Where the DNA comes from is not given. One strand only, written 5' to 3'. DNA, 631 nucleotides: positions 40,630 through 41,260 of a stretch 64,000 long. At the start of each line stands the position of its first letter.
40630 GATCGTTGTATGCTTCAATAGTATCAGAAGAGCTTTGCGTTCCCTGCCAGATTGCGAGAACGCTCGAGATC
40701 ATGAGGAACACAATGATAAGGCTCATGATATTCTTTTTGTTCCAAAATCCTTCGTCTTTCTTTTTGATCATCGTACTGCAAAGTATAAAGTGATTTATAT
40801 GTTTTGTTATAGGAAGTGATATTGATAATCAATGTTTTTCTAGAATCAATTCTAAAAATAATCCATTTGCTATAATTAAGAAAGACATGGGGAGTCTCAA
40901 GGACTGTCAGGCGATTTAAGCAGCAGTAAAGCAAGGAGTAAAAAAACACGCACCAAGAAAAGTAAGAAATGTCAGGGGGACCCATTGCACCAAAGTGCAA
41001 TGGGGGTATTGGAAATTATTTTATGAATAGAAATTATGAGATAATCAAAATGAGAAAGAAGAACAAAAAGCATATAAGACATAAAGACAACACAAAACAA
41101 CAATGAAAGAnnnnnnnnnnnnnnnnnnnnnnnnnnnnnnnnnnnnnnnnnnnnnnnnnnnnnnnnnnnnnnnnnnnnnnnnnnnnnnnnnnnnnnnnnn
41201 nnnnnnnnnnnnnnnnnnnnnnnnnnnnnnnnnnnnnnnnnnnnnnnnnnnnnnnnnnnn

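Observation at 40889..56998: Second duplicated structured intergenic element (family S: 40889..41010 and 56866..56998) with covarying terminator-like hairpin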

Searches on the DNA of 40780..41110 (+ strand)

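Call 7: search_rna_families(source=window, start=40780, end=41110, threshold=evalue, max_evalue=10, show_alignments=3)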
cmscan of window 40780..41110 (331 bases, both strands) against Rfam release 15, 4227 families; matches with E-value up to 10: 2.
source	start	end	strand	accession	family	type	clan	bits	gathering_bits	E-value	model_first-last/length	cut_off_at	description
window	40978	41051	-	RF02379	csRNA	Gene; sRNA;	-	17.4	57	7.9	1-93/93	no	Cia-dependent small RNA csRNA1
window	40822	40903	+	RF03707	mir-1892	Gene; miRNA;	-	14.9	86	2.5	1-80/80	no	mir-1892 microRNA precursor family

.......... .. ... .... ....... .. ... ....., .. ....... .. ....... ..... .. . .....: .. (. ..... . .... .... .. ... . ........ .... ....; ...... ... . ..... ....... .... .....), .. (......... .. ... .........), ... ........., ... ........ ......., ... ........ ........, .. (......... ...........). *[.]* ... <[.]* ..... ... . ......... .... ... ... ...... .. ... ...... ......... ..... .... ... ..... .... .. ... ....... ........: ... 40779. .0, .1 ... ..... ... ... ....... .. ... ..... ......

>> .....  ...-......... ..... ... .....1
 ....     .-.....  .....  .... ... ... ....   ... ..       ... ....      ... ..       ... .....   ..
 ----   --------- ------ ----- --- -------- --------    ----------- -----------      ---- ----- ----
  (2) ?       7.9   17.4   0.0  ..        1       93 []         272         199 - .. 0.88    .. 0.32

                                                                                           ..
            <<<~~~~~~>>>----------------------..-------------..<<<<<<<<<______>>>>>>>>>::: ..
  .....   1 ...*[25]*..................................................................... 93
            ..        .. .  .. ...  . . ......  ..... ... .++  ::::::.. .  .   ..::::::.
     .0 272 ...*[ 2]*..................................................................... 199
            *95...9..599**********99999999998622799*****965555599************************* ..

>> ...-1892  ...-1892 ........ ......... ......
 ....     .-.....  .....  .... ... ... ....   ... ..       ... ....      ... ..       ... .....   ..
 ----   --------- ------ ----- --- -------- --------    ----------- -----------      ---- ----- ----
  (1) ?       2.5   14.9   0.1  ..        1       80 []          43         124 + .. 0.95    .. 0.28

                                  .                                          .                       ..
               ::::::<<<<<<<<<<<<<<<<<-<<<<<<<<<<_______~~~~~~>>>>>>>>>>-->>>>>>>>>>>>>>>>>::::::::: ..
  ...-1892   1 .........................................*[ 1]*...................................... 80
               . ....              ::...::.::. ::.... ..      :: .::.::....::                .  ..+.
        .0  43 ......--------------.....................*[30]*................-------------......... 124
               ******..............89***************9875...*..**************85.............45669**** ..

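Call 59: build_rna_model(alignment_id=A4, structure=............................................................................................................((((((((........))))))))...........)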
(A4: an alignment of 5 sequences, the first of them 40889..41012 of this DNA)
Model R1 built from alignment A4 (5 sequences, 143 columns); structure: as given.
model positions 133; base pairs 8; branch points 0; effective number of sequences 1.57; information 0.589 bits per position. Calibrated on 0.2 Mb of random sequence (short: E-values are rough).
structure used (alignment columns):
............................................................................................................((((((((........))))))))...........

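Call 60: search_with_rna_model(model_id=R1, sources=[window, L001, L002, L003, L004, L005, L006, L007, L008, L011, L012, L017, L018, L019, L020, L021, L022, L023], max_evalue=10, show_alignments=0)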
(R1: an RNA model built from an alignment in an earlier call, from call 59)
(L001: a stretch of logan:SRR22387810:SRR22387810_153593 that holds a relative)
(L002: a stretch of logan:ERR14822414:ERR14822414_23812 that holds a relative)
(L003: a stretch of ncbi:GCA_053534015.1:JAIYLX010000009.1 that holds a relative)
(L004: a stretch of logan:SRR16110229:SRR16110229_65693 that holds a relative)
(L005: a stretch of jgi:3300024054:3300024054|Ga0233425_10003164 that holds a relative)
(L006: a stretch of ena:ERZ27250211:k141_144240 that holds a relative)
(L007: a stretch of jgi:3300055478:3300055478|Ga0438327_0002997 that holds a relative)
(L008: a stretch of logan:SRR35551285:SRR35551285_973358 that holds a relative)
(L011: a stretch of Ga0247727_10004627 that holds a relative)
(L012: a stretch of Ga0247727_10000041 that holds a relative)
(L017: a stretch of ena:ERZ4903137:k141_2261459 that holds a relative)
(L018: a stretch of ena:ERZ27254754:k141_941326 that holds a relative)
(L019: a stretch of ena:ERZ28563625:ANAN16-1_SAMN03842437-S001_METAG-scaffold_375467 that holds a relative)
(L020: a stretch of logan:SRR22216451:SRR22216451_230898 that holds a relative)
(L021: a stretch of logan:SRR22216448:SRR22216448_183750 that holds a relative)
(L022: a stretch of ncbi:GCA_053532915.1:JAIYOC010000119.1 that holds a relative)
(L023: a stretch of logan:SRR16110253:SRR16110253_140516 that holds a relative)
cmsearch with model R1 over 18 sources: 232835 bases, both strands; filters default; matches with E-value up to 10: 43.
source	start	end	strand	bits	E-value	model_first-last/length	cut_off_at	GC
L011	6748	6880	-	154.2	5.8e-42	1-133/133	no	0.42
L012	760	895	-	147.3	5.4e-40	1-133/133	no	0.43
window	56866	56997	+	146.7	8.2e-40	1-133/133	no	0.45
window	40889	41012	+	122.6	5.9e-33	1-133/133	no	0.48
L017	1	116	-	121.7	1e-32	1-115/133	3'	0.46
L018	1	37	-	37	1.3e-08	1-37/133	3'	0.51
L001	452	517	+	18.9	0.0019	1-133/133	no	0.42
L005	505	611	-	14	0.048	1-133/133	no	0.39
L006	505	611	-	14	0.048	1-133/133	no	0.39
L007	505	611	-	14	0.048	1-133/133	no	0.39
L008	505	611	-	14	0.048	1-133/133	no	0.39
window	471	515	+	13.9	0.049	1-133/133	no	0.42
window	19127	19219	-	13.1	0.086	1-133/133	no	0.41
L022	5707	5827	-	12.8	0.1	1-133/133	no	0.32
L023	747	867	-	12.8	0.1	1-133/133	no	0.32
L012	599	681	-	12.2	0.15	52-133/133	no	0.34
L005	14784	14872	+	11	0.33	1-133/133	no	0.4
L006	14784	14872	+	11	0.33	1-133/133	no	0.4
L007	14784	14872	+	11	0.33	1-133/133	no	0.4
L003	17453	17540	+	10.2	0.55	1-133/133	no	0.4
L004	9930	10017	+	10.2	0.55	1-133/133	no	0.4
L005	14294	14359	-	9.7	0.79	1-133/133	no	0.36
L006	14294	14359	-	9.7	0.79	1-133/133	no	0.36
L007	14294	14359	-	9.7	0.79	1-133/133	no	0.36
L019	984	1101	-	8.2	2.1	1-133/133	no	0.37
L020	8435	8476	-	7.3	3.8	85-133/133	no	0.45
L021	4577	4618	-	7.3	3.8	85-133/133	no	0.45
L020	6533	6617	-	7.2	3.9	49-133/133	no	0.36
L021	2675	2759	-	7.2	3.9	49-133/133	no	0.36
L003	13023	13105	-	7.2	4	1-133/133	no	0.33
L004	5500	5582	-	7.2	4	1-133/133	no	0.33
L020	14853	14929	+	6.9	5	1-133/133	no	0.36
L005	13337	13426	-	6.7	5.6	1-133/133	no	0.36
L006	13337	13426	-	6.7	5.6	1-133/133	no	0.36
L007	13337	13426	-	6.7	5.6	1-133/133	no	0.36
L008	13337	13426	-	6.7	5.6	1-133/133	no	0.36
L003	19322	19408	-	6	8.7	1-133/133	no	0.29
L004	11799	11885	-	6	8.7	1-133/133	no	0.29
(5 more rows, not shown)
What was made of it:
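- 40899..41012 (+): Copy 1: predicted RNA (about 110 nt). The start is inferred at the A's of AAGGACT. The 3' end is inferred just after the hairpin. CM R1 match 40889-41012, 122.6 bits (call 60).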

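Call 76: search_with_rna_model(model_id=R1, sources=[L024, L025, L026, L027], max_evalue=1)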
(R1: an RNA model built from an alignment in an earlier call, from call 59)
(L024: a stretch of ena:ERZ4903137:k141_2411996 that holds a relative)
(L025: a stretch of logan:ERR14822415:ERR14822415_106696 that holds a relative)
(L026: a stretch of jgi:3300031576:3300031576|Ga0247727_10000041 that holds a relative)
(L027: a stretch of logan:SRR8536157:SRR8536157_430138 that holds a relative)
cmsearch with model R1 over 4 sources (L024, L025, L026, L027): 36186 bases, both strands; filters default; matches with E-value up to 1: 7.
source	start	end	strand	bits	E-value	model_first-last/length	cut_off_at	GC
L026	9760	9895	-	147.3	8.3e-41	1-133/133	no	0.43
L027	1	111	-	119.2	8.1e-33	1-112/133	3'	0.44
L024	320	456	-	114.4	1.9e-31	1-133/133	no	0.51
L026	2150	2236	-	16.9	0.0011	1-133/133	no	0.31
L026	9599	9681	-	12.2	0.023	52-133/133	no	0.34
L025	1923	2007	-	8.1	0.35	1-133/133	no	0.28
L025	3083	3163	-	6.6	0.94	58-133/133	no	0.32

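Call 88: build_rna_model(alignment_id=A7, structure=none)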
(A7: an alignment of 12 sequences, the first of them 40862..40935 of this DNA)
Model R2 built from alignment A7 (12 sequences, 99 columns); structure: none (sequence only).
model positions 74; base pairs 0; branch points 0; effective number of sequences 12; information 0.654 bits per position. No base pairs: searches with it score sequence only.

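Call 89: search_with_rna_model(model_id=R2, sources=[window, L001, L002, L003, L005, L011, L019, L020, L022, L024, L025, L026], max_evalue=1)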
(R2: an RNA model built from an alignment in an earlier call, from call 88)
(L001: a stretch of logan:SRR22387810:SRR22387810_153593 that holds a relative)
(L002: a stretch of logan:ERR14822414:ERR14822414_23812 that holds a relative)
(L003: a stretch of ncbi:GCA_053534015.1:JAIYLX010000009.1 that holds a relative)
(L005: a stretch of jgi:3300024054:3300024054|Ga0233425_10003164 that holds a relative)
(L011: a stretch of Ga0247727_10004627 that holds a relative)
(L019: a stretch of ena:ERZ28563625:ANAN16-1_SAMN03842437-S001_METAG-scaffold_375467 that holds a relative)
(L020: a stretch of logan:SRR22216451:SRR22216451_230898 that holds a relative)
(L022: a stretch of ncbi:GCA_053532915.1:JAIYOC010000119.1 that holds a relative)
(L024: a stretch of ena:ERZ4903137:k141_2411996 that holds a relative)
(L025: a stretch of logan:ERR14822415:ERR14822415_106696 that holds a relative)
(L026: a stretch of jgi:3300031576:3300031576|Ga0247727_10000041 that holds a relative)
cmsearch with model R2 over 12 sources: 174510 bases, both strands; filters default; matches with E-value up to 1: 16.
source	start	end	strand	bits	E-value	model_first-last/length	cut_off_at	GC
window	56840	56911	+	59.2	4.7e-17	2-73/74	-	0.35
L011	6836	6905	-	54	2e-15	3-72/74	-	0.37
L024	412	480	-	53.4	3.1e-15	4-72/74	-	0.42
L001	427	491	+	49.4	5.7e-14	3-67/74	-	0.32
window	40865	40933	+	46.5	4.5e-13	4-72/74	-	0.41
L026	9853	9918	-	44.7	1.7e-12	5-71/74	-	0.32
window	19178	19244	-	42.5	8.1e-12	3-71/74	-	0.33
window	444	512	+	38.1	1.9e-10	2-71/74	-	0.32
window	36048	36111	-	31.3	2.8e-08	5-62/74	-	0.33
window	60625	60692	-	30.9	3.5e-08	5-67/74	-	0.32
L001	490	556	-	27.9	3.2e-07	2-64/74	-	0.28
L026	2203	2259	-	23.6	7.2e-06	6-62/74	-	0.23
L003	7586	7644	+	16.7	0.001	5-63/74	-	0.25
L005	15458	15486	+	14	0.0072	7-34/74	-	0.31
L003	6715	6776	+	11.6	0.042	6-67/74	-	0.27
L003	18128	18155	+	11.4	0.048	8-34/74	-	0.36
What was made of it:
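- On Re-used ('mobile') promoter: It also finds a new unit at L026 2203-2259 (call 89).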
